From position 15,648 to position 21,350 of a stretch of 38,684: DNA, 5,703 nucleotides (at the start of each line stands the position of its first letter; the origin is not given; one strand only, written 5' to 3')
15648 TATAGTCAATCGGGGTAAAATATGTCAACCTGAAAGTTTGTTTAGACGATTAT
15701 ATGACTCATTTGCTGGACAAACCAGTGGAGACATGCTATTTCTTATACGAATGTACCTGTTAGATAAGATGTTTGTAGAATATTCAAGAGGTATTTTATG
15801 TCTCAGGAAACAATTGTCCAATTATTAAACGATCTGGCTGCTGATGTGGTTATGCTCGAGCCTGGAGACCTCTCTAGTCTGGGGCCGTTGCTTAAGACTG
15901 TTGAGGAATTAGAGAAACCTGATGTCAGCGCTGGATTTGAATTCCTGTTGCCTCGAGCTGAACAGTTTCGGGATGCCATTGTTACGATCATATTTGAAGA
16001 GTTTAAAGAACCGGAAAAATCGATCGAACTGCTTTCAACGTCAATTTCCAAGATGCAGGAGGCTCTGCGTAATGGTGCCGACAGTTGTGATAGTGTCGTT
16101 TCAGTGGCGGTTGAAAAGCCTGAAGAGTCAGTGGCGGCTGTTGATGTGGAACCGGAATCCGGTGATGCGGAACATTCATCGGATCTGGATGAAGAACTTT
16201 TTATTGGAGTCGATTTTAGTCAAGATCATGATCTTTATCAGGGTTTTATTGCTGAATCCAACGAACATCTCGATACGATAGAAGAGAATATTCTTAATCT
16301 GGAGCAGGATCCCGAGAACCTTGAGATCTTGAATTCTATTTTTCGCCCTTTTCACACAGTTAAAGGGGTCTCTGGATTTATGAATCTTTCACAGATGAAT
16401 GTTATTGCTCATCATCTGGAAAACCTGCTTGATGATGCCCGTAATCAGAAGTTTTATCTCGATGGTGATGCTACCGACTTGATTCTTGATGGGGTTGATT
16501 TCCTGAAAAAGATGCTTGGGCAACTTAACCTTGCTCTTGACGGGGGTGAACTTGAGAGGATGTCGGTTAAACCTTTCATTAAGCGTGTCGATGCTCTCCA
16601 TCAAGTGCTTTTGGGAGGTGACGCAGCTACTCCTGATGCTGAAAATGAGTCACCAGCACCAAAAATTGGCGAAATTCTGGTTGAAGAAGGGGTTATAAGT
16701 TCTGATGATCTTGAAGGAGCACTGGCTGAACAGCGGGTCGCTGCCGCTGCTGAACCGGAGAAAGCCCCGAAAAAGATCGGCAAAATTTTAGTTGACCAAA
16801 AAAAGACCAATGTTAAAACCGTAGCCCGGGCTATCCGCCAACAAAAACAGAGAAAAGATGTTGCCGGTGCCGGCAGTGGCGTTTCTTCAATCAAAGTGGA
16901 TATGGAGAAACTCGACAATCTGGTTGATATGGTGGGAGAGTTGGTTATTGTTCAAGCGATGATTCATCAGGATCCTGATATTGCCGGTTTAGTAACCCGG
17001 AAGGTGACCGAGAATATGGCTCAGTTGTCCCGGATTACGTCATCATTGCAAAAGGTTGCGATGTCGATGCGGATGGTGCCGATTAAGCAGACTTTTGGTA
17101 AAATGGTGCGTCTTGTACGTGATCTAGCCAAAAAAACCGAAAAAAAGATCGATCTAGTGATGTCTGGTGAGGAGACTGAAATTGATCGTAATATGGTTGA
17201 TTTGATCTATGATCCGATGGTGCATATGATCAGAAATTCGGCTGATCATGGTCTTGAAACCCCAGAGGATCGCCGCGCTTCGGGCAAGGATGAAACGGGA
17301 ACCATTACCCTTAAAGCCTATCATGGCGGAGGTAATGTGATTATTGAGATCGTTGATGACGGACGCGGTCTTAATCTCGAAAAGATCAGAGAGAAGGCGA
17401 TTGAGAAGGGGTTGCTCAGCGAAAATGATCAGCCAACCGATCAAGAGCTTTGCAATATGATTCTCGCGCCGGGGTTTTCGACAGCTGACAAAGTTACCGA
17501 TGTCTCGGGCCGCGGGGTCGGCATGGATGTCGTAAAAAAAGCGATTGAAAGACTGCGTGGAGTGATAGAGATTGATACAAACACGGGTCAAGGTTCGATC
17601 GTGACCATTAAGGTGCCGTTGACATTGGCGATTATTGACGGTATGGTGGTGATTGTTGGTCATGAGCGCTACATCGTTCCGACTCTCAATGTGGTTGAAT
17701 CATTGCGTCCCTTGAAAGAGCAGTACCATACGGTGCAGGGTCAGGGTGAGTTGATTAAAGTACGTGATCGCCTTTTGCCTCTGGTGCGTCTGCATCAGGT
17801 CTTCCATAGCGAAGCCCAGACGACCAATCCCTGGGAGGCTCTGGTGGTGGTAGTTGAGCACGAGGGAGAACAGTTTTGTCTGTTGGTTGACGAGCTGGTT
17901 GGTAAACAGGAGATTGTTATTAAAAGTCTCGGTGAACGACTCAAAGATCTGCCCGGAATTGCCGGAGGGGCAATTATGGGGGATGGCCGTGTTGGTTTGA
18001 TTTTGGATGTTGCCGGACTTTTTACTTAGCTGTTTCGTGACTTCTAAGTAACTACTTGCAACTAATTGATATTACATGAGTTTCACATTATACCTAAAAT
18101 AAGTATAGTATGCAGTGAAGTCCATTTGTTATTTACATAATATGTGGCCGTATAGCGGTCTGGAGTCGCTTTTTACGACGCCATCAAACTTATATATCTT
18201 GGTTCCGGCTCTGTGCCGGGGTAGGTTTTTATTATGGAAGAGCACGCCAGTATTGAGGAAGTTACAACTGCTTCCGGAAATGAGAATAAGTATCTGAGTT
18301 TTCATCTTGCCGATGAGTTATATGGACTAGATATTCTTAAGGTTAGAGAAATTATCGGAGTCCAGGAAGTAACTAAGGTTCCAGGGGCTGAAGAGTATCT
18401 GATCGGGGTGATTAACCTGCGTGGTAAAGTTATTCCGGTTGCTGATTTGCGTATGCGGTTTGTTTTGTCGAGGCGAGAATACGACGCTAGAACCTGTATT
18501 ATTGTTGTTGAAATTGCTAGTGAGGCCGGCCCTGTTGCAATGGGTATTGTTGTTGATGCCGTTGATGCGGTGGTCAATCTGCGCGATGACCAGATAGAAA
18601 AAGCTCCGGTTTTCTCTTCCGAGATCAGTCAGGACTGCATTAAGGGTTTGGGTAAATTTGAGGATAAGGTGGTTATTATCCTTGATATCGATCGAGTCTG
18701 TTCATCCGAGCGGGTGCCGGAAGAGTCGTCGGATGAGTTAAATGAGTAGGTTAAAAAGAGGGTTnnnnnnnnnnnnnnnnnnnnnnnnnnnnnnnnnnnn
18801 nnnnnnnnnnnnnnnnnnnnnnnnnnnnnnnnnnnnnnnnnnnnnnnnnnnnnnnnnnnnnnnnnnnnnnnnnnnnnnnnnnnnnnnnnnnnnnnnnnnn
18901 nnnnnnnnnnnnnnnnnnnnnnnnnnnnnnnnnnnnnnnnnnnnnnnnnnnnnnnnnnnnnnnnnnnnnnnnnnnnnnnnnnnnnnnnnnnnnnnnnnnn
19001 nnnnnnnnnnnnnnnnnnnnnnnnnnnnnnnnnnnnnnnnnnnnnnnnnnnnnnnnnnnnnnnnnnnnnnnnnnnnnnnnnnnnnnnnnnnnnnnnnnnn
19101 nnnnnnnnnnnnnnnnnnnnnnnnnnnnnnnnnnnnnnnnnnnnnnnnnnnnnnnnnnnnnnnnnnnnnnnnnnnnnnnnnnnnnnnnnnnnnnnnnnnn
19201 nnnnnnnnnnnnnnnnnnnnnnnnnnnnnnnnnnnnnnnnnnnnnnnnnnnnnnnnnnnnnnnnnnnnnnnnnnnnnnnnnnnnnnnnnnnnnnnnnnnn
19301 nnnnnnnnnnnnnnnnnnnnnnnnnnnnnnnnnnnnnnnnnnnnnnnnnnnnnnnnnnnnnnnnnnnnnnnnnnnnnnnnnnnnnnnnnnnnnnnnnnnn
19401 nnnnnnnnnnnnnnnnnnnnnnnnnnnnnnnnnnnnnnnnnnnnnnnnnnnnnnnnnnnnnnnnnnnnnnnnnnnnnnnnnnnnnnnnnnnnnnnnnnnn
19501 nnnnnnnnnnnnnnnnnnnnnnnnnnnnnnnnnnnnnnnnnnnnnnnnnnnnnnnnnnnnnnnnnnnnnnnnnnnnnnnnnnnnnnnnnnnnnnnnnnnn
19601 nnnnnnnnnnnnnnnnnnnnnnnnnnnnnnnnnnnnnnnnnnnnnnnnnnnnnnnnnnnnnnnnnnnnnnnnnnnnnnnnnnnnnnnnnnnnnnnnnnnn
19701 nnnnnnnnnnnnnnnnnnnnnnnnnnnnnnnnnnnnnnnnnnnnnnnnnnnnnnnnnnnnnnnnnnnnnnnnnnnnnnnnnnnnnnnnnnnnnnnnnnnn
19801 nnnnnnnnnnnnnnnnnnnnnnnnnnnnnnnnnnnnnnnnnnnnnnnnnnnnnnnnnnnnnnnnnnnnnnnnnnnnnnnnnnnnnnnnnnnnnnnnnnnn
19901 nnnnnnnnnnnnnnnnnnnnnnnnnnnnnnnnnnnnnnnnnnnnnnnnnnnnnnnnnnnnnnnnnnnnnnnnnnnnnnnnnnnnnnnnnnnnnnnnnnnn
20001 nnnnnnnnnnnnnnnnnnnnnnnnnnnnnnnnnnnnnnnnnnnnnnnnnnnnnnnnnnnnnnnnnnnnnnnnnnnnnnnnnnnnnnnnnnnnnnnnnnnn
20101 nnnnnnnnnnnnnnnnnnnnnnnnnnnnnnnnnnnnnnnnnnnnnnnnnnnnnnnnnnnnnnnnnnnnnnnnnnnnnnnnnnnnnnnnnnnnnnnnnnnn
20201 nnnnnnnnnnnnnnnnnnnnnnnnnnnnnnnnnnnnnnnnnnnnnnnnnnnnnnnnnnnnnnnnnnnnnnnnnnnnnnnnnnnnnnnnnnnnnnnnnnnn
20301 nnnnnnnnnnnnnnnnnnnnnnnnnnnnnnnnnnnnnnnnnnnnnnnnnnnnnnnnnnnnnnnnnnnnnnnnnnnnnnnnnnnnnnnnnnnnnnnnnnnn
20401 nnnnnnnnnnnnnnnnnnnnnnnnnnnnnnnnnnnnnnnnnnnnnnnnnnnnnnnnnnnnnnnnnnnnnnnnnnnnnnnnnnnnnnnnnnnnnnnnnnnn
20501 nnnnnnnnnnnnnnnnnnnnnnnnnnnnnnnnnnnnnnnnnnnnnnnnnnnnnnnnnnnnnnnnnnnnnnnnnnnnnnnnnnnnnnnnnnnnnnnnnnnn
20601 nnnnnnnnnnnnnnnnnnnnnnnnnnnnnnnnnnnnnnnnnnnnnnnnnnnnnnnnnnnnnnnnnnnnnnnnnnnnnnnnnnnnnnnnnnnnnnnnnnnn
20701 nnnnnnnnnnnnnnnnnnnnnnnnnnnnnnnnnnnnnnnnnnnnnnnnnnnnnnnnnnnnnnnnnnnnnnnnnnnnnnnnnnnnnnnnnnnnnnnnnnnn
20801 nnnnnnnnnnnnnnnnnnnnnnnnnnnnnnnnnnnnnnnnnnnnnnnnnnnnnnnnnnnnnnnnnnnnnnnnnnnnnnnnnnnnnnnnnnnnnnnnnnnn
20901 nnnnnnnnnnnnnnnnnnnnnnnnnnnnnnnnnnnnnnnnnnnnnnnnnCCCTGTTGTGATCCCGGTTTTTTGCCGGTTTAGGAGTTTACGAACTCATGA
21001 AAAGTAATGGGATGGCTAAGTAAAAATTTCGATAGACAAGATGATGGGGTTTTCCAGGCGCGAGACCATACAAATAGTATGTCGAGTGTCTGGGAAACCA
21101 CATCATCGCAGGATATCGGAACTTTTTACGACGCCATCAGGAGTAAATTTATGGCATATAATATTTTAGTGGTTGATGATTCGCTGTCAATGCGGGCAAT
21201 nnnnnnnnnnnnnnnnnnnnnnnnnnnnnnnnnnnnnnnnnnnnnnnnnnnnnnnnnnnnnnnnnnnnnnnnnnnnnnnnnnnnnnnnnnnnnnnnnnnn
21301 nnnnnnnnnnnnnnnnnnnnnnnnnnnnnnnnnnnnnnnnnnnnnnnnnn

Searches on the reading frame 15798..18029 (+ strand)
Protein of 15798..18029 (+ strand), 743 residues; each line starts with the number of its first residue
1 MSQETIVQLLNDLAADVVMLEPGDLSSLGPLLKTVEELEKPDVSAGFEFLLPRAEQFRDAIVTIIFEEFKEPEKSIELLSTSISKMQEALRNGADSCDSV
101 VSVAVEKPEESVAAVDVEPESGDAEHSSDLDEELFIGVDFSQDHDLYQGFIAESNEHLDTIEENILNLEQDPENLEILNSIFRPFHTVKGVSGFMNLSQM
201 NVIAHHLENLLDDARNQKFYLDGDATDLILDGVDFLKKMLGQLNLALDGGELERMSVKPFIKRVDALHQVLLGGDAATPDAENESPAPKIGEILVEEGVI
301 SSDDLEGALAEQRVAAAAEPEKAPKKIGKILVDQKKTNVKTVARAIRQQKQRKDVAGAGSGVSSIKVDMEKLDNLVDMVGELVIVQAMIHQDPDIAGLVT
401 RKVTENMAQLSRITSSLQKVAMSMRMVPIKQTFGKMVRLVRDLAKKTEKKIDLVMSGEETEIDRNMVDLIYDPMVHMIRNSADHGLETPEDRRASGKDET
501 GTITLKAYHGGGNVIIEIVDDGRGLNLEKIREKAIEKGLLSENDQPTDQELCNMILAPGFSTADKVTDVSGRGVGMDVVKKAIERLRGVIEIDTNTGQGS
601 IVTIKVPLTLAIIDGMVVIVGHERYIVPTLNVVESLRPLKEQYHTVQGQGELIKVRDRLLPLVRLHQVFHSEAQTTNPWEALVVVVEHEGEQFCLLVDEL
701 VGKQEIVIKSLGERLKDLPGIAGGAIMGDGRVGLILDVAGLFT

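Call 58: search_protein_families(library=pfam, proteins=[window:15798-18029:+])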
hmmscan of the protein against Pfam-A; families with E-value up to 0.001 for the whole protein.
window:15798-18029:+ (743 aa): 4 families
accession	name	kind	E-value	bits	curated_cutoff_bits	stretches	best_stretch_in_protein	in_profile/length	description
PF01584.24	CheW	-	6.9e-25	87.7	23.5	1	615-742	2-134/138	CheW-like domain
PF02518.31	HATPase_c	-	6.6e-16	59.2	26.4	1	473-609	5-110/111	Histidine kinase-, DNA gyrase B-, and HSP90-like ATPase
PF02895.20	H-kinase_dim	-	3.4e-15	56.7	23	1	363-424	2-68/68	Signal transducing histidine kinase, homodimeric domain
PF01627.28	Hpt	-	4.5e-12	46.5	24.6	1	145-242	1-80/84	Hpt domain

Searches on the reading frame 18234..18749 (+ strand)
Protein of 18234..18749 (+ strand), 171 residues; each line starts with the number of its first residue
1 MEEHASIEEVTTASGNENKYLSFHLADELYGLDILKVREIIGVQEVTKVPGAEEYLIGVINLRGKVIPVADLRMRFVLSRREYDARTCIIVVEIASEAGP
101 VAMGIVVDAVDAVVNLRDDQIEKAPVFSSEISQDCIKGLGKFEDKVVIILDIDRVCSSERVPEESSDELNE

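Call 58: search_protein_families(library=pfam, proteins=[window:18234-18749:+])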
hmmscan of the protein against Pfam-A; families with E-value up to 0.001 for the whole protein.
window:18234-18749:+ (171 aa): 1 family
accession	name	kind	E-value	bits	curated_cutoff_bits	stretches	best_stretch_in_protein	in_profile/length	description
PF01584.24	CheW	-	3.8e-37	127.4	23.5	1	19-158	1-136/138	CheW-like domain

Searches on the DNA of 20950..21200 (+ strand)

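Call 19: search_rna_families(source=window, start=20950, end=21200, threshold=evalue, max_evalue=10)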
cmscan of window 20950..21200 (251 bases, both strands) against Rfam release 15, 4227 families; matches with E-value up to 10: 4.
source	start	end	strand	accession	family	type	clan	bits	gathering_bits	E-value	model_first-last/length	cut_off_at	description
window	21042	21105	+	RF03754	mir-3116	Gene; miRNA;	-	13.9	65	4.5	1-68/68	no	mir-3116 microRNA precursor family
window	21059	21110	-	RF00095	snoPyro_CD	Gene; snRNA; snoRNA; CD-box;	CL00132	12.9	45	3.4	1-58/58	no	Pyrococcus C/D box small nucleolar RNA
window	21045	21104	+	RF04118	MIR9481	Gene; miRNA;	-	12.3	130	9.5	1-135/135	no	MIR9481 microRNA precursor family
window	21161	21192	-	RF01977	HOTAIRM1_3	Gene; lncRNA;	-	10.5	37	3.2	20-59/59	no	HOX antisense intergenic RNA myeloid 1 conserved region 3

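Call 76: search_dna_similar(query=window:20981-21144:+, collection=plasmids, mode=distant, max_evalue=0.01, max_rows=15)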
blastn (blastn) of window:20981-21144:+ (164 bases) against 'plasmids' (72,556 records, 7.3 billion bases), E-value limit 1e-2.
No match.
